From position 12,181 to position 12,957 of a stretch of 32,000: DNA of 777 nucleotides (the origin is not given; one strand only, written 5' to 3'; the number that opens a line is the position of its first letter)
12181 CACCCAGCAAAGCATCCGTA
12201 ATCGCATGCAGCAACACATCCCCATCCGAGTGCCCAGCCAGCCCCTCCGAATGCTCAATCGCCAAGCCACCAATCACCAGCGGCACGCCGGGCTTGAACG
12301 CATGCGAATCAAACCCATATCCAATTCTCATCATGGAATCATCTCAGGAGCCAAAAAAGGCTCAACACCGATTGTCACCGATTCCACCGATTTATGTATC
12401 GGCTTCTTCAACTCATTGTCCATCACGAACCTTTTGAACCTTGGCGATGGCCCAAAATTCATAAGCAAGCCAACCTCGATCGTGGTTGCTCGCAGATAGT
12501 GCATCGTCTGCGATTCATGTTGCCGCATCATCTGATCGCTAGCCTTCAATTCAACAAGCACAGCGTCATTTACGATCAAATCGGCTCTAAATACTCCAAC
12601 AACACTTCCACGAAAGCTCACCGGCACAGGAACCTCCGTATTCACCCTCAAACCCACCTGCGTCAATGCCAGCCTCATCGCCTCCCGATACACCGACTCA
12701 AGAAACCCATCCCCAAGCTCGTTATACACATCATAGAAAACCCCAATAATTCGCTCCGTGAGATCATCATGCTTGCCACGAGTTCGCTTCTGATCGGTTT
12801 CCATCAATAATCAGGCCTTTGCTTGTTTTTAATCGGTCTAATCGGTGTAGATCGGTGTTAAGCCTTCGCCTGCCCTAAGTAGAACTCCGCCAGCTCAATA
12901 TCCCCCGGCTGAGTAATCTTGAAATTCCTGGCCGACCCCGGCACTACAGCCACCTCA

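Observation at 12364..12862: GxxExxY (PD-(D/E)XK-like) gene bracketed by inverted arrays of three ATCGGTG units, wedged between ispD and ispF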

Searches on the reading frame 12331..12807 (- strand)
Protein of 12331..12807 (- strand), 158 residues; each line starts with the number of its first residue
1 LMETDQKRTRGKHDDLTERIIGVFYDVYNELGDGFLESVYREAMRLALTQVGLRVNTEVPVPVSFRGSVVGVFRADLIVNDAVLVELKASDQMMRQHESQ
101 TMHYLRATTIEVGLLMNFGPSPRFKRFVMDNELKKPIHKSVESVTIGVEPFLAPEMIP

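Call 5: search_protein_families(library=pfam, proteins=[window:12331-12807:-])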
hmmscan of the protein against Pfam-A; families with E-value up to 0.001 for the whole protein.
window:12331-12807:- (158 aa): 1 family
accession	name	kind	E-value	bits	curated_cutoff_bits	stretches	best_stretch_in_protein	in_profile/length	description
PF13366.12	PDDEXK_3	-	1.4e-36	125.8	22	1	15-126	2-116/117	PD-(D/E)XK nuclease superfamily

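Call 10: find_homologous_proteins(query=window:12331-12807:-)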
Query window:12331-12807:- (158 aa): 4688 proteins with E <= 0.001 among 4705 candidates; the best 120 are listed.
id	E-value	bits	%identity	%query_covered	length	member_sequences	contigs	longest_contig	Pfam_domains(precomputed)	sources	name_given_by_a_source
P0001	5.3e-97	340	100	99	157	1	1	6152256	PF13366.13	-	-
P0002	3.7e-96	337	99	99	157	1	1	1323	PF13366.13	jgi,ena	jgi:GxxExxY protein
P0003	2.0e-91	322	95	99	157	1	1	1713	PF13366.13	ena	-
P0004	3.8e-90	318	94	99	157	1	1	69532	PF13366.13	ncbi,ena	-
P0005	6.4e-84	297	91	96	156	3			PF13366.13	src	-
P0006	1.3e-82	293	88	97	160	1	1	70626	PF13366.13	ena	-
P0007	2.4e-82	292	86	99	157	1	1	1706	PF13366.13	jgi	jgi:GxxExxY protein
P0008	9.9e-82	290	85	99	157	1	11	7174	PF13366.13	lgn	-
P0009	2.2e-81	289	87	99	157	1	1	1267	PF13366.13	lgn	-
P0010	5.1e-81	288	84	99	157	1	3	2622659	PF13366.13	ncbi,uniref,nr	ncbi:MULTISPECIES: GxxExxY protein [Acidobacteriaceae]|uniref:GxxExxY protein n=1 Tax=Acidobacteriac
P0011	7.0e-81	288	83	99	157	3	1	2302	PF13366.13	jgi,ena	-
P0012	3.7e-80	285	85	99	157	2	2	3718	PF13366.13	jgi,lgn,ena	-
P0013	6.7e-80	284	86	97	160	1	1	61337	PF13366.13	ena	-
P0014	3.4e-79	282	86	97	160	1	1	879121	PF13366.13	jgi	jgi:GxxExxY protein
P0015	1.2e-78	280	84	97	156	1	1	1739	PF13366.13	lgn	-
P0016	3.9e-78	279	83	98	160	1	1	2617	PF13366.13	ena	-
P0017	6.7e-78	278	82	99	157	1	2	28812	PF13366.13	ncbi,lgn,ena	-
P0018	2.5e-76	273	82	97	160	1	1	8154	PF13366.13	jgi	jgi:GxxExxY protein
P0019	3.1e-76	273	82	98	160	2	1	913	PF13366.13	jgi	jgi:GxxExxY protein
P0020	3.6e-76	272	83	97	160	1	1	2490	PF13366.13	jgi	jgi:GxxExxY protein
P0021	3.6e-76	272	85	94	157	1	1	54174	PF13366.13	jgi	jgi:GxxExxY protein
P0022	5.4e-76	272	81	99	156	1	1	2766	PF13366.13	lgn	-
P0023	1.7e-75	270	81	99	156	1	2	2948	PF13366.13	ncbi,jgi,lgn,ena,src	-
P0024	1.7e-75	270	84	97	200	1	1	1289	PF13366.13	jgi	jgi:GxxExxY protein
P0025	2.4e-75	270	81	97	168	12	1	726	PF13366.13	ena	-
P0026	5.1e-75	269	80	98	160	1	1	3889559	PF13366.13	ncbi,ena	-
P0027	7.6e-75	268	85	93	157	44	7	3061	PF13366.13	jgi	jgi:GxxExxY protein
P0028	8.1e-75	268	81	98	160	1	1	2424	PF13366.13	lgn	-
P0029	1.0e-74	268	85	93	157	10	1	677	PF13366.13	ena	-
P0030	1.3e-74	267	82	97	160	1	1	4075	PF13366.13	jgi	jgi:GxxExxY protein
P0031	1.7e-74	267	82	97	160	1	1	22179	PF13366.13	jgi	jgi:GxxExxY protein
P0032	1.8e-74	267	82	97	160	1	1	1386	PF13366.13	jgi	jgi:GxxExxY protein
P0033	1.9e-74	267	80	99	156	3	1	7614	PF13366.13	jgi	jgi:GxxExxY protein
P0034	2.0e-74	267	84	93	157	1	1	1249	PF13366.13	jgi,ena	-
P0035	2.8e-74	266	83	93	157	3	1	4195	PF13366.13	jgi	jgi:GxxExxY protein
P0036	2.8e-74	266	80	98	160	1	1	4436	PF13366.13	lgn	-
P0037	3.8e-74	266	84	93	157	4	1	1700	PF13366.13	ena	-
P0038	7.5e-74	265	83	93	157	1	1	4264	PF13366.13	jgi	jgi:GxxExxY protein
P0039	1.4e-73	264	83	93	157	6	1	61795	PF13366.13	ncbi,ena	-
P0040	2.1e-73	263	83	94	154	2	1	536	PF13366.13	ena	-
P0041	4.9e-73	262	80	97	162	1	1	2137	PF13366.13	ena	-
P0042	5.2e-73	262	84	93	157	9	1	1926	PF13366.13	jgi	jgi:GxxExxY protein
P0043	6.1e-73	262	84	90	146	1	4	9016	PF13366.13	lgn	-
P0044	6.9e-73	262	83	93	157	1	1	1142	PF13366.13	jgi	jgi:GxxExxY protein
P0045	9.5e-73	261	81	94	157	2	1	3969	PF13366.13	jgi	jgi:GxxExxY protein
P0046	1.5e-72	261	80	97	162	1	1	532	PF13366.13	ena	-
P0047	1.7e-72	260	79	97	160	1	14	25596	PF13366.13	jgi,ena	-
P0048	1.8e-72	260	82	93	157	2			PF13366.13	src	-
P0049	1.9e-72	260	81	96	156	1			PF13366.13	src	-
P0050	2.3e-72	260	82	97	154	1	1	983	PF13366.13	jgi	jgi:GxxExxY protein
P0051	4.6e-72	259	79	97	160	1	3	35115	PF13366.13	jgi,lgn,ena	jgi:GxxExxY protein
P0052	4.8e-72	259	80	94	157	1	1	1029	PF13366.13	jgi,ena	-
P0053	5.2e-72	259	76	99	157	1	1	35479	PF13366.13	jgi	jgi:GxxExxY protein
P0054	6.2e-72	259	81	96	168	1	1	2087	PF13366.13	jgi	jgi:GxxExxY protein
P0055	6.7e-72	258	81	94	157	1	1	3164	PF13366.13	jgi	jgi:GxxExxY protein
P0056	8.9e-72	258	77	98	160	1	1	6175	PF13366.13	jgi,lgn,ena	jgi:GxxExxY protein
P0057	1.2e-71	258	78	97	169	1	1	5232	PF13366.13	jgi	jgi:GxxExxY protein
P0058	1.3e-71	257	81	94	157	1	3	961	PF13366.13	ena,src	-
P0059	1.4e-71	257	81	94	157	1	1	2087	PF13366.13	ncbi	-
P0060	1.7e-71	257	77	98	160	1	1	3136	PF13366.13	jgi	jgi:GxxExxY protein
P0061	2.2e-71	257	78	98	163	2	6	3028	PF13366.13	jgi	jgi:GxxExxY protein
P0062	2.2e-71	257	77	98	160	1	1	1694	PF13366.13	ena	-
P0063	2.5e-71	257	79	97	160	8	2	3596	PF13366.13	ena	-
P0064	3.1e-71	256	79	97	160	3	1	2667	PF13366.13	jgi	jgi:GxxExxY protein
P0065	3.4e-71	256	81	94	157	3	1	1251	PF13366.13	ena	-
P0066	4.1e-71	256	78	98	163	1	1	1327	PF13366.13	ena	-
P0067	4.9e-71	256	82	93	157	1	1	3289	PF13366.13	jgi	jgi:GxxExxY protein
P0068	5.0e-71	256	80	94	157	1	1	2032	PF13366.13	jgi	jgi:GxxExxY protein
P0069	6.1e-71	255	80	94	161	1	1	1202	PF13366.13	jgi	jgi:GxxExxY protein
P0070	7.2e-71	255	76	97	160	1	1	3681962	PF13366.13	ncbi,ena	-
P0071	8.2e-71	255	76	97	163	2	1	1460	PF13366.13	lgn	-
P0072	9.2e-71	255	73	99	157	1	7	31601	PF13366.13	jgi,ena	jgi:GxxExxY protein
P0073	9.7e-71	255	73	99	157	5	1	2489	PF13366.13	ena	-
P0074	1.4e-70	254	77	99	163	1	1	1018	PF13366.13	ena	-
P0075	1.8e-70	254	79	94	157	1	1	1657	PF13366.13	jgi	-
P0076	1.9e-70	254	76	99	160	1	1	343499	PF13366.13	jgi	jgi:GxxExxY protein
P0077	5.2e-70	252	76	97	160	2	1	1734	PF13366.13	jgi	jgi:GxxExxY protein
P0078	5.9e-70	252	79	94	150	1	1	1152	PF13366.13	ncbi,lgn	-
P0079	8.8e-70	252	72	99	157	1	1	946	PF13366.13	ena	-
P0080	9.1e-70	252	73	99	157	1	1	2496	PF13366.13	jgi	jgi:GxxExxY protein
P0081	1.3e-69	251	80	94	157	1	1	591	PF13366.13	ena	-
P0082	2.4e-69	250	72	99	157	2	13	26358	PF13366.13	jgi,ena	jgi:GxxExxY protein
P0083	2.4e-69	250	72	99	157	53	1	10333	PF13366.13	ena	-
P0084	2.7e-69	250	75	97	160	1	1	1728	PF13366.13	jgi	jgi:GxxExxY protein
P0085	3.6e-69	250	83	89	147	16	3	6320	PF13366.13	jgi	jgi:GxxExxY protein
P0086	4.0e-69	249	75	99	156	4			PF13366.13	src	-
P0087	4.1e-69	249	71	99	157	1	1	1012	PF13366.13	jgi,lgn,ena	jgi:GxxExxY protein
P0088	6.8e-69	249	72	99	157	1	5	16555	PF13366.13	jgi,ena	jgi:GxxExxY protein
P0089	8.3e-69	248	72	99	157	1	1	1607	PF13366.13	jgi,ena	-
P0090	8.7e-69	248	72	99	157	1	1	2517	PF13366.13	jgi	-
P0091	1.2e-68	248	73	99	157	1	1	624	PF13366.13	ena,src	-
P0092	1.7e-68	247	72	99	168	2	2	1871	PF13366.13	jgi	-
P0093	2.2e-68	247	72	99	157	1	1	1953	PF13366.13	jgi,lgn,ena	jgi:GxxExxY protein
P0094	2.4e-68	247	72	99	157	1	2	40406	PF13366.13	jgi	jgi:GxxExxY protein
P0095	5.8e-68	246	71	99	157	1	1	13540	PF13366.13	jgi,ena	-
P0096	6.4e-68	246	76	97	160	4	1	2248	PF13366.13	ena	-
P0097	1.1e-67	245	71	99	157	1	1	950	PF13366.13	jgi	jgi:GxxExxY protein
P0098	1.3e-67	245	69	99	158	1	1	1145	PF13366.13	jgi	jgi:GxxExxY protein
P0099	1.3e-67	245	71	99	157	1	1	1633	PF13366.13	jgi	jgi:GxxExxY protein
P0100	1.6e-67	244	71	99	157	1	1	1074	PF13366.13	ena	-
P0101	1.8e-67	244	75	97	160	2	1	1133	PF13366.13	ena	-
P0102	2.0e-67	244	75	96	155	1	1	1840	PF13366.13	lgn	-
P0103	2.4e-67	244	71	99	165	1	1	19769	PF13366.13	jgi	jgi:GxxExxY protein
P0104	2.7e-67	244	81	89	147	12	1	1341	PF13366.13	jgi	jgi:GxxExxY protein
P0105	5.6e-67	243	71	99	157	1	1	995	PF13366.13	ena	-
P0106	5.7e-67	242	71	99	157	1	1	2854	PF13366.13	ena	-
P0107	7.5e-67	242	71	99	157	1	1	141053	PF13366.13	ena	-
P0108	7.7e-67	242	71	99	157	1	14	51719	PF13366.13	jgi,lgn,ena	jgi:GxxExxY protein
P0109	8.2e-67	242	73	99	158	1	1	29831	PF13366.13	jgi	jgi:GxxExxY protein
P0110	9.3e-67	242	79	94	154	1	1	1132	PF13366.13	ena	-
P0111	1.0e-66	242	71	99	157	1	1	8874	PF13366.13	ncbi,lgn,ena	-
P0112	1.1e-66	242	72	98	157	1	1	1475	PF13366.13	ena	-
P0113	1.4e-66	241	71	99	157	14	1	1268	PF13366.13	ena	-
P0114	1.7e-66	241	82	89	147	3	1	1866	PF13366.13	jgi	jgi:GxxExxY protein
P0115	2.1e-66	241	73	94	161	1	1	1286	PF13366.13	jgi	jgi:GxxExxY protein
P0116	2.2e-66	241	68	98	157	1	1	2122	PF13366.13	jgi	jgi:GxxExxY protein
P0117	2.6e-66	240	69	98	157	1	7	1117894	PF13366.13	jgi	jgi:GxxExxY protein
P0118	3.3e-66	240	72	98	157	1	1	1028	PF13366.13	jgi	jgi:GxxExxY protein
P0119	3.4e-66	240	70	99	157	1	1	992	PF13366.13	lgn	-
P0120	3.4e-66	240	76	92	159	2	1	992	PF13366.13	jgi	jgi:GxxExxY protein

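Call 12: find_encoding_contigs(protein=P0001, flank=3000, max_places=3)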
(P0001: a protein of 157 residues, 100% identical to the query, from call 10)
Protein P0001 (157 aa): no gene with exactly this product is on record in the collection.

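Call 13: find_encoding_contigs(protein=P0117, flank=3000, max_places=3)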
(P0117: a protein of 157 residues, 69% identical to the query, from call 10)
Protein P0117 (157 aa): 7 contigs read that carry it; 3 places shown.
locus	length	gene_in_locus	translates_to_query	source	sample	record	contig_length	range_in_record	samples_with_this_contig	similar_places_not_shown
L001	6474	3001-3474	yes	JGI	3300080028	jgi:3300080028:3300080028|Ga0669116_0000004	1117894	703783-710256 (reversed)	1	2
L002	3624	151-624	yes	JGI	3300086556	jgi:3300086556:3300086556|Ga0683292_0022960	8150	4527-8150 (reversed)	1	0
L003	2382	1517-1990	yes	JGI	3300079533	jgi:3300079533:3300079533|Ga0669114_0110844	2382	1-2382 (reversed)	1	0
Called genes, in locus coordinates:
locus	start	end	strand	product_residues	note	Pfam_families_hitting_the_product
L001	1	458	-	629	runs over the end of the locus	PF06480:FtsH_ext, PF06068:TIP49 (weak), PF00004:AAA, PF07728:AAA_5 (weak), PF17862:AAA_lid_3, PF01434:Peptidase_M41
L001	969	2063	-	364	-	PF01171:ATP_bind_3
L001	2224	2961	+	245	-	PF01128:IspD, PF12804:NTP_transf_3, PF02348:CTP_transf_3 (weak)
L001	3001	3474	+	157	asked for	PF13366:PDDEXK_3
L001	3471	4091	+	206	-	PF02542:YgbB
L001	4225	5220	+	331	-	PF00316:FBPase, PF18913:FBPase_C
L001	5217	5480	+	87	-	-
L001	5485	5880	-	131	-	-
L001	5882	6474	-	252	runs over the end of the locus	PF00132:Hexapep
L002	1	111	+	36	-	?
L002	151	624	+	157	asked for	PF13366:PDDEXK_3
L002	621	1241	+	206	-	PF02542:YgbB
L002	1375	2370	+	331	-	PF00316:FBPase, PF18913:FBPase_C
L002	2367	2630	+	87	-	-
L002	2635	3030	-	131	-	-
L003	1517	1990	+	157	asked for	PF13366:PDDEXK_3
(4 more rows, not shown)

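Call 14: find_encoding_contigs(protein=P0026, flank=3000, max_places=3)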
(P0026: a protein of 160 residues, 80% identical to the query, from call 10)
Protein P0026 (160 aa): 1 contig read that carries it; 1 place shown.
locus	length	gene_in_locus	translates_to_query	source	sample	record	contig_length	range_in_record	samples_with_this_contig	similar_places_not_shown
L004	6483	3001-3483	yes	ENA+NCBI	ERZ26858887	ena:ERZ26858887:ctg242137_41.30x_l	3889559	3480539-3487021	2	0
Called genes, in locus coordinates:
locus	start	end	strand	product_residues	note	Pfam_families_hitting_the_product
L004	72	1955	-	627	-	PF05227:CHASE3, PF00989:PAS, PF13188:PAS_8 (faint), PF08448:PAS_4, PF13426:PAS_9, PF00512:HisKA (faint), PF02518:HATPase_c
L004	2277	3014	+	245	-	PF01128:IspD, PF12804:NTP_transf_3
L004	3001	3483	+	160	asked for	PF13366:PDDEXK_3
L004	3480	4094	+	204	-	PF02542:YgbB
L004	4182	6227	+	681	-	PF00246:Peptidase_M14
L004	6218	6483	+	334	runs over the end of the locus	PF00316:FBPase, PF18913:FBPase_C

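Call 32: search_solved_structures(query=window:12331-12807:-, max_evalue=0.01, show_alignments=2)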
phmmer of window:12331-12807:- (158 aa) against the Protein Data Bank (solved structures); distinct sequences matched with E-value up to 0.01: 0.

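Call 38: search_protein_representatives(protein=window:12331-12807:-)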
Query: 158 residues. Proteins with E-value up to 0.001 (for the whole library): 13786; up to 1e-10: 3732; up to 1e-30: 46. The best 150 are listed.
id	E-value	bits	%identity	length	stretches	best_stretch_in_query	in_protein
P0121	4.3e-60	218.5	48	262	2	9-130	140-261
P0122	2.9e-55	202.8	44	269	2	12-130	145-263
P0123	1.0e-50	188.1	81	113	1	44-158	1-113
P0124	3.9e-44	166.7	41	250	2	14-131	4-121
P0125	8.3e-44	165.7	62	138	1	5-134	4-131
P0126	9.5e-42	159.0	34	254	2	12-139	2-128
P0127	1.1e-39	152.3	36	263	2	12-135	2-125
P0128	3.3e-39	150.7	52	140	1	6-135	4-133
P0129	6.1e-39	149.9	79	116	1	3-94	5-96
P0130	1.0e-38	149.2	51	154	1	2-139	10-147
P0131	4.1e-38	147.2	55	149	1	15-144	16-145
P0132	8.1e-38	146.2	54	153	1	3-137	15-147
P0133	1.1e-37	145.8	54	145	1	12-134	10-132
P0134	1.4e-37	145.5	62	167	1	10-120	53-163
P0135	9.6e-37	142.8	52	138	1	8-136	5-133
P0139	3.3e-35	137.8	52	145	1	10-135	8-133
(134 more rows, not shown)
